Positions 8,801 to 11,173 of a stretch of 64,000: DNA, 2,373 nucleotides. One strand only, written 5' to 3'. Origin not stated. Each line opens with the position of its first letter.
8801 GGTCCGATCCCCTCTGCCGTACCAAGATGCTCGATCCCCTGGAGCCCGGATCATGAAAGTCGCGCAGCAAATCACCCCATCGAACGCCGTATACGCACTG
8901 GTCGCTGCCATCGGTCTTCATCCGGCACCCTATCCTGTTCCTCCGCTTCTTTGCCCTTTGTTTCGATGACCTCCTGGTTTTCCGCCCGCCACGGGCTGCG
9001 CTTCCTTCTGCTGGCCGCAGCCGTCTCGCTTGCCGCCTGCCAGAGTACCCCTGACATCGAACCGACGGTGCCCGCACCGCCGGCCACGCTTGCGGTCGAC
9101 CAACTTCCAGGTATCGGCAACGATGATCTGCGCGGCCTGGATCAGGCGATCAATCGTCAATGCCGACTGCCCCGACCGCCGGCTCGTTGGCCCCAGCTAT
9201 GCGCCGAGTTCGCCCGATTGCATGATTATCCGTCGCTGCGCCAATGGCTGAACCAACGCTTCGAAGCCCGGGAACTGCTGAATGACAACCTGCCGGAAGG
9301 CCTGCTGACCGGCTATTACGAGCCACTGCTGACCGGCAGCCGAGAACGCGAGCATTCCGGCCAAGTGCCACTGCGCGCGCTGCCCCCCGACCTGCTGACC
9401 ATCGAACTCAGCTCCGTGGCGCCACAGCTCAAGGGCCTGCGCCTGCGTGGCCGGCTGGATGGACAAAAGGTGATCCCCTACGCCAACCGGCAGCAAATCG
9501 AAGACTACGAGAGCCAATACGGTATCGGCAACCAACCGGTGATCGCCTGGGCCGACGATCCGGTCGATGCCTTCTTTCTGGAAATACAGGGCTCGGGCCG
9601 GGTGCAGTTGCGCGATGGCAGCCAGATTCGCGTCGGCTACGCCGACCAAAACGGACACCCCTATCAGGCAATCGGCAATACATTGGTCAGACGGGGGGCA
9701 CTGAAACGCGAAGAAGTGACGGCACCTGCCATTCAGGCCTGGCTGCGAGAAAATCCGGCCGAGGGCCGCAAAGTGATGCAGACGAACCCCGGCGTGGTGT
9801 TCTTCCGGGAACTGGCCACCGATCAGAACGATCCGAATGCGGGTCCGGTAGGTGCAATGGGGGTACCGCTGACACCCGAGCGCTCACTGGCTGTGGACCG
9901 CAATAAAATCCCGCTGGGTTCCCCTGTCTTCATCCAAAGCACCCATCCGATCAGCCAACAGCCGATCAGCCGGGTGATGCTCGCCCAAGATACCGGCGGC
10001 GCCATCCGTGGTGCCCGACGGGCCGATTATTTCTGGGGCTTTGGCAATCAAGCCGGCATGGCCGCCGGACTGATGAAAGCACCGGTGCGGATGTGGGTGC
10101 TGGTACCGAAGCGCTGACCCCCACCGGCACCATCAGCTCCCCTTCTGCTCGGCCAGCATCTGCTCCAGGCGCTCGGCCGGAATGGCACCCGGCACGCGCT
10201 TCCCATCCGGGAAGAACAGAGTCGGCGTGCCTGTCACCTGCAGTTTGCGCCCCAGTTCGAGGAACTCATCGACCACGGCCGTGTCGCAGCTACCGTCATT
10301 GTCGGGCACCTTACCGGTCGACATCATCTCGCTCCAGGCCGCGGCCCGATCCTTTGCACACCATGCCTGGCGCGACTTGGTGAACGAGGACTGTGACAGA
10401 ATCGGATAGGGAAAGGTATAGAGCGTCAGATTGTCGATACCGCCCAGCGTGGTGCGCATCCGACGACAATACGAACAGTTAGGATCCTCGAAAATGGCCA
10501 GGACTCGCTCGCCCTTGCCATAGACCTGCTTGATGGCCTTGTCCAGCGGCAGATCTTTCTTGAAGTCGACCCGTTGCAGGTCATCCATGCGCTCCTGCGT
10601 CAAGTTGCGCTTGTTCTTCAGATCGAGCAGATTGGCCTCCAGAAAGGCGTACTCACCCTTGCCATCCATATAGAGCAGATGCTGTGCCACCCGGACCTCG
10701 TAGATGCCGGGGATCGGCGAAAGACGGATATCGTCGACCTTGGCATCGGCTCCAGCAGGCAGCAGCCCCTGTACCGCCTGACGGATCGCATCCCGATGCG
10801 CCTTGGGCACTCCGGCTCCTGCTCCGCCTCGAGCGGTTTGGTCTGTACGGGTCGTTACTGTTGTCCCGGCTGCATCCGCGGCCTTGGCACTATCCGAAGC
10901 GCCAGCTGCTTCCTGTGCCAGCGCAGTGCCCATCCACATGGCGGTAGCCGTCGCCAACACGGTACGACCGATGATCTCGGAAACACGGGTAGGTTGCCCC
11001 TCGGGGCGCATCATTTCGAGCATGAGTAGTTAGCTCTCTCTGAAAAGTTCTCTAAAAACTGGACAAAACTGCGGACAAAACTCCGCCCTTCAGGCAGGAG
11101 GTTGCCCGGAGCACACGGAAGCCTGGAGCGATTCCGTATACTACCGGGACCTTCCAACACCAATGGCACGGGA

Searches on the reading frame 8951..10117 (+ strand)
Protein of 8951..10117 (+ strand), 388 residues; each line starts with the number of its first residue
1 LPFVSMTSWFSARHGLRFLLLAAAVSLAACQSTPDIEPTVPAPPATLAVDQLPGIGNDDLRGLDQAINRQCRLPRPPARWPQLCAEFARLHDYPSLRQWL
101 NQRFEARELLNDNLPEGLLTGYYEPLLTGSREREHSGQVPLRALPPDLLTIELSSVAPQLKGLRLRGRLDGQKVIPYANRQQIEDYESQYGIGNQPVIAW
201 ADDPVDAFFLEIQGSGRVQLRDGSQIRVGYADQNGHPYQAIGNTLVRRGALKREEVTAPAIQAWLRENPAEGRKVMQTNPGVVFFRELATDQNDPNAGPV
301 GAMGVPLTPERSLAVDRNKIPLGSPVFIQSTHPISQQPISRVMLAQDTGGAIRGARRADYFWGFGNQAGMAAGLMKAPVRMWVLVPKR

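Call 19: search_protein_families(library=pfam, proteins=[window:8951-10117:+], max_evalue=0.0001)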
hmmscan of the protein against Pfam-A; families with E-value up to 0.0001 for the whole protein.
window:8951-10117:+ (388 aa): 2 families
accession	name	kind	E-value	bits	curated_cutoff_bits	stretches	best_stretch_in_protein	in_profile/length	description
PF03562.22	MltA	-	7.5e-57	192.3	24.3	1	118-286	1-163/163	MltA specific insert domain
PF06725.17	3D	-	1.2e-23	83.5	23.8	1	311-384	1-71/72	3D domain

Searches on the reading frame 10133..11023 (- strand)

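Call 19: search_protein_families(library=pfam, proteins=[window:10133-11023:-], max_evalue=0.0001)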
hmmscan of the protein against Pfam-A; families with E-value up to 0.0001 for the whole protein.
window:10133-11023:- (296 aa): 3 families
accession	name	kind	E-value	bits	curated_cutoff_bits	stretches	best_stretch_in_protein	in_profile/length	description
PF13098.12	Thioredoxin_2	-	9.9e-25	87.3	27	1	169-290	3-104/104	Thioredoxin-like domain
PF10411.14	DsbC_N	-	1.2e-14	54.1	25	1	75-143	5-70/70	Disulfide bond isomerase protein N-terminal domain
PF13462.12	Thioredoxin_4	-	5.5e-05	23.8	23.2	0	214-290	86-163/165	Thioredoxin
